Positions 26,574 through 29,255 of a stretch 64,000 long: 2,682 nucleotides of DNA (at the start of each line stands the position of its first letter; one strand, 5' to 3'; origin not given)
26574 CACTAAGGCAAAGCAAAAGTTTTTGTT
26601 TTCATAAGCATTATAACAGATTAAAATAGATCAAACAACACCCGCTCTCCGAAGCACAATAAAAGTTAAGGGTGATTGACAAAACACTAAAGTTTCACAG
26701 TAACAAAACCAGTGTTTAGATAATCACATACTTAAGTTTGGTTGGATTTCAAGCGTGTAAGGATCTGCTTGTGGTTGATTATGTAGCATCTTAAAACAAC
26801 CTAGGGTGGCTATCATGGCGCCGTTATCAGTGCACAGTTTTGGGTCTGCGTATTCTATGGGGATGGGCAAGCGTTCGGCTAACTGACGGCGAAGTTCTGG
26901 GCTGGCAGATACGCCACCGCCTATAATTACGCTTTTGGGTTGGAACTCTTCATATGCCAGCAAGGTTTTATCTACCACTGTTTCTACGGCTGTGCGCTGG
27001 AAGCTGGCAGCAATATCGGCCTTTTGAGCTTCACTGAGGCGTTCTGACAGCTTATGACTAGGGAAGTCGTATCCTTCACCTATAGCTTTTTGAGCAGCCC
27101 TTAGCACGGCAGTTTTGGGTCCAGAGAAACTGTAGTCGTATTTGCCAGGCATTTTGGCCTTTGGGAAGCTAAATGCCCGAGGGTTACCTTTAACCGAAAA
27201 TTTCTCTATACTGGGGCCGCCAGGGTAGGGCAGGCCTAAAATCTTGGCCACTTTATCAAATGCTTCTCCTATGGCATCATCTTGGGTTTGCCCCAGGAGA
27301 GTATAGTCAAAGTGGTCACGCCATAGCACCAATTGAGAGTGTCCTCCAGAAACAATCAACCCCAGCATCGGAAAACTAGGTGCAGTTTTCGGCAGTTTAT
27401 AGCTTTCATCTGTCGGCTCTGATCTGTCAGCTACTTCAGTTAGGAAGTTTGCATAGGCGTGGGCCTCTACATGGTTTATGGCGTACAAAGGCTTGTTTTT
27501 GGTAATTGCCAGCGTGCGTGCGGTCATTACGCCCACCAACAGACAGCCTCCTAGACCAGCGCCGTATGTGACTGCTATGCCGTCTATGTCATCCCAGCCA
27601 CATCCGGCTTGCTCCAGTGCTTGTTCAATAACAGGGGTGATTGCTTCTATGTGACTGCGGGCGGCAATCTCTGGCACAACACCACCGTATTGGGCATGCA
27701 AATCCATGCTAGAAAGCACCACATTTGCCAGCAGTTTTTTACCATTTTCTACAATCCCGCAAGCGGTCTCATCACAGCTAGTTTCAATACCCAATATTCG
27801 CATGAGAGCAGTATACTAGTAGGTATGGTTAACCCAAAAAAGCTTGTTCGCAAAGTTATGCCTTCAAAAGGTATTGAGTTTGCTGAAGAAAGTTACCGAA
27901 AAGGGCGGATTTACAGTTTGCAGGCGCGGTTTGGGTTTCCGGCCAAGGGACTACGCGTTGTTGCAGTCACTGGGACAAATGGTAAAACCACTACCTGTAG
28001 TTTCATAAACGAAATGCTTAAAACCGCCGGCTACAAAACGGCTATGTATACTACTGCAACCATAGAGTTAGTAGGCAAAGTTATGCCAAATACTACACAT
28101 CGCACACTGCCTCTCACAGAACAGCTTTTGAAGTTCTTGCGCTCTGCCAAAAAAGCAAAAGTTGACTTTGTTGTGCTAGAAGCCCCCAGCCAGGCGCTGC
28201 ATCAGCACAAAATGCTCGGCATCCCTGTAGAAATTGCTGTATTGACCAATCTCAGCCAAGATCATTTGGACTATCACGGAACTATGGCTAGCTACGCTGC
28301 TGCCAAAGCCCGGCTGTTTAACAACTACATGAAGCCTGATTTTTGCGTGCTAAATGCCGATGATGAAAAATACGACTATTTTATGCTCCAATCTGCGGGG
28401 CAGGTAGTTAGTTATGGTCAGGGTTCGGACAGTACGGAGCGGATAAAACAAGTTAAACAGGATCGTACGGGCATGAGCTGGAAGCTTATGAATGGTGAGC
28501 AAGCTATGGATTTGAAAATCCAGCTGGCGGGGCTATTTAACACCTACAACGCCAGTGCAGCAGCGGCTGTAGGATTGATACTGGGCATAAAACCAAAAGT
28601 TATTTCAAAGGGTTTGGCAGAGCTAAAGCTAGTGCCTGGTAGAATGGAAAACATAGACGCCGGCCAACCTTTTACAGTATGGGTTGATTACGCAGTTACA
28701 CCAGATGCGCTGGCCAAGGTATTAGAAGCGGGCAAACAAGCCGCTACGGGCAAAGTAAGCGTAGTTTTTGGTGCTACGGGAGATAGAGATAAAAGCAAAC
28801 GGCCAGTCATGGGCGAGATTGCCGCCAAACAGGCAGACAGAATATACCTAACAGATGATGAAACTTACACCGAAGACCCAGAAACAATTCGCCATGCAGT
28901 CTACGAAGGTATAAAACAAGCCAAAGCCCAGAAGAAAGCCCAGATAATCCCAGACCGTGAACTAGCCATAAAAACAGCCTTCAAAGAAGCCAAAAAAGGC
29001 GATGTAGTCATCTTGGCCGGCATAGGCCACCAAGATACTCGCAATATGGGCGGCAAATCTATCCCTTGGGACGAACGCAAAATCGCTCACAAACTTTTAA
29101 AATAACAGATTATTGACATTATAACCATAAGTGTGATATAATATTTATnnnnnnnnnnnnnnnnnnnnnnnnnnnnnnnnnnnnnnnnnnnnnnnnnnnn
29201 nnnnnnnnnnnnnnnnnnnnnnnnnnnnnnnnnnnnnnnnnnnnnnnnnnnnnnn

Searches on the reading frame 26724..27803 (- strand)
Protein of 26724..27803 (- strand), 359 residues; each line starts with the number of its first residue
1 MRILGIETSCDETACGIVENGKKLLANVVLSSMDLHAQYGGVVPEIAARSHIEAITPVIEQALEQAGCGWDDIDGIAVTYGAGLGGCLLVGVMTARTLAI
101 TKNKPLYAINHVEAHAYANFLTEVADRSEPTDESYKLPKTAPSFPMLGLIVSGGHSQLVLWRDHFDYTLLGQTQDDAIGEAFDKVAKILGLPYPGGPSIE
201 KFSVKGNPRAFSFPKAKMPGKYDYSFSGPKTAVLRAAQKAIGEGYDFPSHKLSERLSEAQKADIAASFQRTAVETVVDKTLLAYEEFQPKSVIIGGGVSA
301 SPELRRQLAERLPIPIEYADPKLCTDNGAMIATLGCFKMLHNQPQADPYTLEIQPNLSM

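Call 3: search_protein_families(library=ncbifam, proteins=[window:26724-27803:-])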
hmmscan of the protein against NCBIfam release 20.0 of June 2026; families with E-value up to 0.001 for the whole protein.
window:26724-27803:- (359 aa): 5 families
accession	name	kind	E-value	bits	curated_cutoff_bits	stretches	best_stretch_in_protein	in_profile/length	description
TIGR03723.1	T6A_TsaD_YgjD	equivalog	5.4e-113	377.3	296.1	1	3-338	1-312/314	tRNA (adenosine(37)-N6)-threonylcarbamoyltransferase complex transferase subunit TsaD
TIGR00329.1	gcp_kae1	subfamily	6.9e-94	314.5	207.8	1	4-332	1-305/305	tRNA (adenosine(37)-N6)-threonylcarbamoyltransferase complex transferase subunit TsaD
TIGR03722.2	arch_KAE1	equivalog_domain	2.3e-51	174.8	375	1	3-343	1-301/323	KEOPS complex N(6)-L-threonylcarbamoyladenine synthase Kae1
NF007174.0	PRK09605.1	equivalog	3.7e-46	157.7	447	1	1-341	1-301/535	bifunctional N(6)-L-threonylcarbamoyladenine synthase/serine/threonine protein kinase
TIGR03725.1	T6A_YeaZ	equivalog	7.6e-14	52.2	69.3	1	3-118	1-100/212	tRNA (adenosine(37)-N6)-threonylcarbamoyltransferase complex dimerization subunit type 1 TsaB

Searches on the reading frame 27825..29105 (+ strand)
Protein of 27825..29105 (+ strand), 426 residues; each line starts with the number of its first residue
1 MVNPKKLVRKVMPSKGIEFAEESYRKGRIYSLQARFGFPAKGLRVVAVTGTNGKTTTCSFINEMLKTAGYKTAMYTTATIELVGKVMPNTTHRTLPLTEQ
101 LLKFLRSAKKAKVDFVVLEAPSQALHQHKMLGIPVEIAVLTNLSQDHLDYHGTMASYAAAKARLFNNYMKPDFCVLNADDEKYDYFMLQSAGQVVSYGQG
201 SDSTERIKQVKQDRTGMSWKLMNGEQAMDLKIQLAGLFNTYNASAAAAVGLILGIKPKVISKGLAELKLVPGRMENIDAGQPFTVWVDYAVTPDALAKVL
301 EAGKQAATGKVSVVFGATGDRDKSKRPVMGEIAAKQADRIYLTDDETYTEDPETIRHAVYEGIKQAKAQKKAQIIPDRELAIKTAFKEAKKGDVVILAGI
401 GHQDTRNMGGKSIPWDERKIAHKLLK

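Call 3: search_protein_families(library=ncbifam, proteins=[window:27825-29105:+])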
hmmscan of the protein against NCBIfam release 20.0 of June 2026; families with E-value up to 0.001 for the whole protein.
window:27825-29105:+ (426 aa): 31 families (the best 25 are shown)
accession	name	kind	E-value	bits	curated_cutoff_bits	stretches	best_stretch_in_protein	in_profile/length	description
TIGR01085.1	murE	subfamily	4e-114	382.1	257.3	1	29-425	71-471/472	UDP-N-acetylmuramyl-tripeptide synthetase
NF001126.0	PRK00139.1-4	equivalog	1e-113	380.5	373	1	35-425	95-482/486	UDP-N-acetylmuramoyl-L-alanyl-D-glutamate--2,6-diaminopimelate ligase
NF001124.0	PRK00139.1-2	equivalog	3.7e-109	365.7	476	1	37-425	105-492/500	UDP-N-acetylmuramoyl-L-alanyl-D-glutamate--2,6-diaminopimelate ligase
NF008896.0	PRK11929.1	equivalog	3.3e-103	346.3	1023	1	36-425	105-498/965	bifunctional UDP-N-acetylmuramoyl-L-alanyl-D-glutamate--2,6-diaminopimelate ligase MurE/UDP-N-acetylmuramoyl-tripeptide--D-alanyl-D-alanine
NF001123.0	PRK00139.1-1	equivalog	5.3e-88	295.8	586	1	37-426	101-490/493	UDP-N-acetylmuramoyl-L-alanyl-D-glutamate--2,6-diaminopimelate ligase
NF010628.0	PRK14022.1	equivalog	1e-71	242.1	536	1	35-411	103-466/483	UDP-N-acetylmuramoyl-L-alanyl-D-glutamate--L-lysine ligase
NF001130.0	PRK00139.2-4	equivalog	4.1e-52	177.6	715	1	33-417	99-502/516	UDP-N-acetylmuramoyl-L-alanyl-D-glutamate--2,6-diaminopimelate ligase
TIGR02068.2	cya_phycin_syn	equivalog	5e-43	147.2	850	1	45-397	481-846/862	cyanophycin synthetase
NF010623.0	PRK14016.1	subfamily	4.1e-40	137.7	877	1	45-397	482-848/871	cyanophycin synthetase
NF001127.0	PRK00139.2-1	equivalog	5.2e-39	134.3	997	2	227-416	314-501/520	UDP-N-acetylmuramoyl-L-alanyl-D-glutamate--2,6-diaminopimelate ligase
NF001131.0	PRK00139.2-5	equivalog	7.5e-39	133.9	1000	1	36-414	102-471/483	UDP-N-acetylmuramoyl-L-alanyl-D-glutamate--2,6-diaminopimelate ligase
NF001129.0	PRK00139.2-3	equivalog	1.2e-36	126.3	762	1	33-416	108-505/517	UDP-N-acetylmuramoyl-L-alanyl-D-glutamate--2,6-diaminopimelate ligase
TIGR01082.1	murC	equivalog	6.1e-33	114.5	335.1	1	42-401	99-439/449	UDP-N-acetylmuramate--L-alanine ligase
TIGR01087.1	murD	equivalog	1.5e-31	110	211.95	2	110-398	149-416/441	UDP-N-acetylmuramoyl-L-alanine--D-glutamate ligase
NF053646.1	pMurD1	equivalog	5.9e-30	104.3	610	1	45-400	111-441/465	pseudomurein biosynthesis peptide ligase pMurD1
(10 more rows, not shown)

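Call 9: find_homologous_proteins(query=window:27825-29105:+)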
Query window:27825-29105:+ (426 aa): 7981 proteins with E <= 0.001 among 8000 candidates; the best 120 are listed.
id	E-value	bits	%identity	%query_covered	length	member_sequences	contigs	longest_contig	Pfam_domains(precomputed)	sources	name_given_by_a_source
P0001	6.8e-277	936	99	100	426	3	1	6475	PF02875.27,PF08245.19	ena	-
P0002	1.1e-238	810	83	100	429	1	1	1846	PF02875.27,PF08245.19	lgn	-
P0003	4.1e-234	795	83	100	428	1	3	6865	PF02875.27,PF08245.19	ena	-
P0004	6.7e-233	791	83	100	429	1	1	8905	PF02875.27,PF08245.19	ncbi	-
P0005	1.1e-228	777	81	100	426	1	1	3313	PF02875.27,PF08245.19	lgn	-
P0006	8.2e-228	774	81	100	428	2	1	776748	PF02875.27,PF08245.19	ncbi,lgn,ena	-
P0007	2.9e-226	769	80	100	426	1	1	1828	PF02875.27,PF08245.19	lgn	-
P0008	8.5e-226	767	80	100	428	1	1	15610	PF02875.27,PF08245.19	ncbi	-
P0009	2.6e-225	766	79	100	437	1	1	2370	PF02875.27,PF08245.19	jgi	jgi:UDP-N-acetylmuramoyl-L-alanyl-D-glutamate--2,6-diaminopimelate ligase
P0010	7.3e-221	751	78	100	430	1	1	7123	PF02875.27,PF08245.19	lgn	-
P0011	2.1e-220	750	77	100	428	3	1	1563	PF02875.27,PF08245.19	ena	-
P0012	1.5e-219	747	77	100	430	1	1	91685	PF02875.27,PF08245.19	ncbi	-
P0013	6.4e-219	745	78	100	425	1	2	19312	PF02875.27,PF08245.19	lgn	-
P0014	1.7e-218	743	77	100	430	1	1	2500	PF02875.27,PF08245.19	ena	-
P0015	7.5e-213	725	75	100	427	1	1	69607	PF02875.27,PF08245.19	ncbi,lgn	-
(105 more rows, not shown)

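Call 12: find_related_loci(query=A1, collection=genome_contigs, flank=3000)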
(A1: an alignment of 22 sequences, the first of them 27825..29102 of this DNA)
Query A1 (426 aa) in genome_contigs; peptide patterns used: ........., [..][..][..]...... (x = any residue, [..] = any of these).
600 stretches matched a pattern (row limit reached: there are more); 564 encode a relative of the query (tblastn E <= 1e-3); the best 80 are kept; 80 distinct loci.
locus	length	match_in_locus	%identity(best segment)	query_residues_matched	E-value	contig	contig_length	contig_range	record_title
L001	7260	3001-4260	49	6-425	6e-130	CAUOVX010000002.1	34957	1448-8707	MAG TPA_asm: uncultured Candidatus Saccharibacteria bacterium isolate SRR8290077_bin.18_MetaWRAP_v1.3_MAG genome assembl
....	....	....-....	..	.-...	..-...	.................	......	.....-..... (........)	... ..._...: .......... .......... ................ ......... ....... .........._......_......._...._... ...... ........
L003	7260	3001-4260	47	6-425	8e-120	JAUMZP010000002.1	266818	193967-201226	MAG: Candidatus Saccharibacteria bacterium isolate S18M_Sa_002 NODE_10_length_266818_cov_121.123645, whole genome shotgu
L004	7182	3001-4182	37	36-425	3e-83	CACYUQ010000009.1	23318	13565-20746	MAG: uncultured Selenomonadaceae bacterium isolate RUG12289 genome assembly, contig: RUG12289_asm_9, whole genome shotgu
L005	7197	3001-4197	37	36-426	9e-83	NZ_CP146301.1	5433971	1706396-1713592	Sporomusa ovata DSM 2662 chromosome, complete genome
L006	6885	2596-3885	36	1-426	2e-82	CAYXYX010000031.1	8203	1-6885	MAG TPA_asm: uncultured Candidatus Saccharibacteria bacterium isolate SRP285395_co1_424 genome assembly, contig: NODE_15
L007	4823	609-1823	37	34-425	5e-80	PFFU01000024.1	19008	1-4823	MAG: Candidatus Aquicultor secundus isolate CG17_big_fil_post_rev_8_21_14_2_50_50_24 CG17_8_21_14_2.50_scaffold_1740_c,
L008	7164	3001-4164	40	37-425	3e-78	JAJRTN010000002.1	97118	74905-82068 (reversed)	MAG: Candidatus Hydrogenedentota bacterium isolate Dive96_bin1.67 k141_91575, whole genome shotgun sequence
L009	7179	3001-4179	38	34-426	2e-77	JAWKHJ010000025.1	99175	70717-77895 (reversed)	MAG: Bryobacterales bacterium isolate ABC1.86 ABC1.86.fa-25, whole genome shotgun sequence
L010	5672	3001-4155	39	36-425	1e-77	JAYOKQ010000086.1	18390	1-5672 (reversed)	MAG: Gemmatimonadota bacterium isolate 139572_S173_metabat_bins_2.tsv.085 NODE_2470_length_18390_cov_6.311372, whole gen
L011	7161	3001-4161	37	36-420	1e-75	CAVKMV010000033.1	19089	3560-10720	Ruminococcus intestinalis isolate H07659-L1_cleanbin_000011 genome assembly, contig: Spades_H07659-L1_contig_1639, whole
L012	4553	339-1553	35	12-425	2e-75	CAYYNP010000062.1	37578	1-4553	MAG TPA_asm: uncultured Planctomycetaceae bacterium isolate SRP077602_co5_509 genome assembly, contig: NODE_5317_length_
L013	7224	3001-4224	37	39-423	3e-75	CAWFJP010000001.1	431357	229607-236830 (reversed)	MAG: uncultured delta proteobacterium isolate MFD02242.bin.2.64 genome assembly, contig: contig_1146, whole genome shotg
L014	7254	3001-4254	35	2-417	4e-75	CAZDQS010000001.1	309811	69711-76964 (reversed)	MAG TPA_asm: uncultured Candidatus Saccharibacteria bacterium isolate SRP144015_co1_47 genome assembly, contig: NODE_14_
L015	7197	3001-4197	38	36-426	1e-74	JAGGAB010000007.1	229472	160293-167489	MAG: Bacillota bacterium isolate CTSoil_079 scaffold_17, whole genome shotgun sequence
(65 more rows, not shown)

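Call 41: find_encoding_contigs(protein=P0006, flank=1500, max_places=2)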
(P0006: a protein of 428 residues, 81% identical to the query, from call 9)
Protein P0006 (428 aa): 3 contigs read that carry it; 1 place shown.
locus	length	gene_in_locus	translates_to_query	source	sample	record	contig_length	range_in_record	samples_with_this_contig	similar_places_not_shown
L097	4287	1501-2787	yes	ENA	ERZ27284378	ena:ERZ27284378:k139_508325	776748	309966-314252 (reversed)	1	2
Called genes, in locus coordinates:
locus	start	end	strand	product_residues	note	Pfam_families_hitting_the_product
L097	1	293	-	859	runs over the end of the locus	PF00133:tRNA-synt_1, PF09334:tRNA-synt_1g, PF13603:tRNA-synt_1_2 (weak), PF09334:tRNA-synt_1g, PF08264:Anticodon_1, PF10458:Val_tRNA-synt_C (weak)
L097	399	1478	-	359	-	PF00814:TsaD, PF02543:Carbam_trans_N (faint)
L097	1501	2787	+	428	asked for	PF08245:Mur_ligase_M, PF02875:Mur_ligase_C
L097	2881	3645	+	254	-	-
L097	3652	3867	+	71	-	-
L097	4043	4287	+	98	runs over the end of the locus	PF00166:Cpn10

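Call 42: find_encoding_contigs(protein=P0004, flank=1500, max_places=2)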
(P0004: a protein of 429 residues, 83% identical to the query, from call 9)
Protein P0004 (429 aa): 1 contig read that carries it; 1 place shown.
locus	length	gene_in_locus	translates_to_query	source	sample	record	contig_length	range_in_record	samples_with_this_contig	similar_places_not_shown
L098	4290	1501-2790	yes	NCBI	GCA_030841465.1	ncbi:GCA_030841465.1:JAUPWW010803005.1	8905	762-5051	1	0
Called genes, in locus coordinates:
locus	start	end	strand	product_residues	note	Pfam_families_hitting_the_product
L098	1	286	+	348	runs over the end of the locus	?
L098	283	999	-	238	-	-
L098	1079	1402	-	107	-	-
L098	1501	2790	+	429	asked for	PF08245:Mur_ligase_M, PF02875:Mur_ligase_C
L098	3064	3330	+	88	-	PF00166:Cpn10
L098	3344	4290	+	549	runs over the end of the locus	PF00118:Cpn60_TCP1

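Call 43: find_encoding_contigs(protein=P0012, flank=1500, max_places=2)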
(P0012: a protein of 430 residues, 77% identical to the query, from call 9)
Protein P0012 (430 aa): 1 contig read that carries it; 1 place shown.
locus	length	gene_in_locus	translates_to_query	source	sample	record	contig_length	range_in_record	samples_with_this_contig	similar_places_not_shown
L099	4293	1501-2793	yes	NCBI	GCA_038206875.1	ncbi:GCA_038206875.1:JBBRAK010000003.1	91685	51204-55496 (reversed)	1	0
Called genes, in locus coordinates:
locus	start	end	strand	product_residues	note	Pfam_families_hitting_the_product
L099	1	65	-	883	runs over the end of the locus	PF00133:tRNA-synt_1, PF09334:tRNA-synt_1g (weak), PF08264:Anticodon_1, PF10458:Val_tRNA-synt_C (weak)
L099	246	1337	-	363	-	PF00814:TsaD, PF02543:Carbam_trans_N (weak)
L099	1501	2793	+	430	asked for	PF08245:Mur_ligase_M, PF02875:Mur_ligase_C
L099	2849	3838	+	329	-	-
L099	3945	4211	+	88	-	PF00166:Cpn10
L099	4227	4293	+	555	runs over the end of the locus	PF00118:Cpn60_TCP1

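Call 44: find_encoding_contigs(protein=P0015, flank=1500, max_places=2)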
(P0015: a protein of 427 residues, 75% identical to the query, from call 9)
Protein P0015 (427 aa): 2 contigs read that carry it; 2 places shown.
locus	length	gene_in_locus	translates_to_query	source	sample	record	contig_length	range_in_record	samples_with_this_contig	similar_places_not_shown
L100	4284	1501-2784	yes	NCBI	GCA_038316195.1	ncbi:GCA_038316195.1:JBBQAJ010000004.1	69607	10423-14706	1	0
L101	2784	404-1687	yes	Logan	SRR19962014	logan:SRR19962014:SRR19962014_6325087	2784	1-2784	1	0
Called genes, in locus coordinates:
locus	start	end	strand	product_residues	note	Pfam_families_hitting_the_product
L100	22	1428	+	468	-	-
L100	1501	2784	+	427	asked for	PF08245:Mur_ligase_M, PF02875:Mur_ligase_C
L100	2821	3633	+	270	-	-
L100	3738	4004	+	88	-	PF00166:Cpn10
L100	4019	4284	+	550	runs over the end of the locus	PF00118:Cpn60_TCP1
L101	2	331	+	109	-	?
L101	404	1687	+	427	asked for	PF08245:Mur_ligase_M, PF02875:Mur_ligase_C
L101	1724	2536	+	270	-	-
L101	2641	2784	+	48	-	?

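Call 52: find_encoding_contigs(protein=P0003, flank=600, max_places=1)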
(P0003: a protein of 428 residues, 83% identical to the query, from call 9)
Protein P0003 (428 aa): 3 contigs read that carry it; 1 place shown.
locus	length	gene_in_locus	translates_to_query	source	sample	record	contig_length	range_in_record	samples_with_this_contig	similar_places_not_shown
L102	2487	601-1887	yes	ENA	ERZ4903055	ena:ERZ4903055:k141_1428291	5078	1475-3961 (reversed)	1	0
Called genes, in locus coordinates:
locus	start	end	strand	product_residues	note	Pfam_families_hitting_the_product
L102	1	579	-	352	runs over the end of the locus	PF00814:TsaD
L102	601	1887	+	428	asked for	PF08245:Mur_ligase_M, PF02875:Mur_ligase_C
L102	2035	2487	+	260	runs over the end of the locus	-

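Call 53: find_encoding_contigs(protein=P0008, flank=600, max_places=1)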
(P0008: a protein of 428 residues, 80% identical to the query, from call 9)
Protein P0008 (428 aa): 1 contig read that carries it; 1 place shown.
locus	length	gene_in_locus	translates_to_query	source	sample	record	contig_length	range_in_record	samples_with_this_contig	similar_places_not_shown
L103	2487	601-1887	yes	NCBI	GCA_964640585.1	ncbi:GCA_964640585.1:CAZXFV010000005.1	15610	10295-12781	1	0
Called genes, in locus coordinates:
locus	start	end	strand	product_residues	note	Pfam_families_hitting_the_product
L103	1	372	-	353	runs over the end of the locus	PF00814:TsaD, PF02543:Carbam_trans_N (weak)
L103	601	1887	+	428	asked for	PF08245:Mur_ligase_M, PF02875:Mur_ligase_C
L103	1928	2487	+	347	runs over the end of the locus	-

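Call 54: find_encoding_contigs(protein=P0010, flank=600, max_places=1)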
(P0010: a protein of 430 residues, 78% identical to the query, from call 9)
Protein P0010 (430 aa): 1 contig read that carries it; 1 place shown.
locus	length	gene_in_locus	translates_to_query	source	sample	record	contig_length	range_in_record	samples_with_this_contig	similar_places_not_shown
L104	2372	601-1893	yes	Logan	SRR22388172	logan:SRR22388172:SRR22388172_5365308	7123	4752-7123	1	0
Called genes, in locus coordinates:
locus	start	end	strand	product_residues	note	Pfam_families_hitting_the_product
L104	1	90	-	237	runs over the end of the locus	-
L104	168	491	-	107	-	-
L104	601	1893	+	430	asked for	PF08245:Mur_ligase_M, PF02875:Mur_ligase_C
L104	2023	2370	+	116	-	?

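Call 55: find_encoding_contigs(protein=P0013, flank=600, max_places=1)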
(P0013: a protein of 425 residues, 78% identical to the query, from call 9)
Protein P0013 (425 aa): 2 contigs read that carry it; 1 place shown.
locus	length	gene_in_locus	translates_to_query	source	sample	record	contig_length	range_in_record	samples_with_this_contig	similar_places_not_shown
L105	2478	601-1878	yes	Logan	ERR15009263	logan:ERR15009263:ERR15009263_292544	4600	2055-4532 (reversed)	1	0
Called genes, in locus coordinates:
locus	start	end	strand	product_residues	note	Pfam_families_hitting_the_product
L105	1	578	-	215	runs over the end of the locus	?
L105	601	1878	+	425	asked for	PF08245:Mur_ligase_M, PF02875:Mur_ligase_C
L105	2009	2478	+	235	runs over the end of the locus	-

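Call 56: find_encoding_contigs(protein=P0001, flank=600, max_places=1)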
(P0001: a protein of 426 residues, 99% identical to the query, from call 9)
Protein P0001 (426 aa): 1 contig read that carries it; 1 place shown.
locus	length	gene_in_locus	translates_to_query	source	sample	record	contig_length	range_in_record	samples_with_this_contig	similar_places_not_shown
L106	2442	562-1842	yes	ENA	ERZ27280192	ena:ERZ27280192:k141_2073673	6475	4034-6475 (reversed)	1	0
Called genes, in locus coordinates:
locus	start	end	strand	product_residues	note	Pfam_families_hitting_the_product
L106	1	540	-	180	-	?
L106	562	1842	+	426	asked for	PF08245:Mur_ligase_M, PF02875:Mur_ligase_C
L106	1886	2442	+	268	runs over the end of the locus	-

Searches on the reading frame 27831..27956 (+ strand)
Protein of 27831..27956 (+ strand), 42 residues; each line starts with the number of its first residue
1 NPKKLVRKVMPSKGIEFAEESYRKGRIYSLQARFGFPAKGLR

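Call 26: find_related_loci(query=A2, collection=metagenome_contigs, flank=2500)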
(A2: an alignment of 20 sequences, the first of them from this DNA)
Query A2 (42 aa) in metagenome_contigs; peptide patterns used: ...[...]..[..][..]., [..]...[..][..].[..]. (x = any residue, [..] = any of these).
345 stretches matched a pattern; 16 encode a relative of the query (tblastn E <= 1e-3); 16 distinct loci.
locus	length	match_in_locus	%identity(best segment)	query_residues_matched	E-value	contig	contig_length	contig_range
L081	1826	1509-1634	76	1-42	1e-20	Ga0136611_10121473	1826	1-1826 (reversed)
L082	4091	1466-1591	79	1-42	3e-20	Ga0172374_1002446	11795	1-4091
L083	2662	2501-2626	76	1-42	2e-19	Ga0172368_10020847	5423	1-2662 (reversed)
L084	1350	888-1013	71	1-42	2e-19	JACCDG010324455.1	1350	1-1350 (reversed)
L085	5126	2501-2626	71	1-42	3e-19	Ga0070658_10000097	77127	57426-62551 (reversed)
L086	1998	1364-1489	64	1-42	2e-18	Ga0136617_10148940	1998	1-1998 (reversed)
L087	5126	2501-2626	71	1-42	3e-19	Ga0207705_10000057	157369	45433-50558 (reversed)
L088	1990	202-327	64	1-42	4e-18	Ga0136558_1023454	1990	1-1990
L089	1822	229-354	64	1-42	4e-18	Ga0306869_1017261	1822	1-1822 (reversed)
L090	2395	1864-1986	68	2-42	1e-17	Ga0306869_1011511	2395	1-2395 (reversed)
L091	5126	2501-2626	60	1-42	5e-16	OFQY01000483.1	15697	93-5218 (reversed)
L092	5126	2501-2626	57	1-42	8e-16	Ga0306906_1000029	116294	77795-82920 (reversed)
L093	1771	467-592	57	1-42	6e-15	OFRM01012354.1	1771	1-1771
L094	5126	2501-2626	57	1-42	5e-14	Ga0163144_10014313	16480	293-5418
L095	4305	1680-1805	55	1-42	1e-12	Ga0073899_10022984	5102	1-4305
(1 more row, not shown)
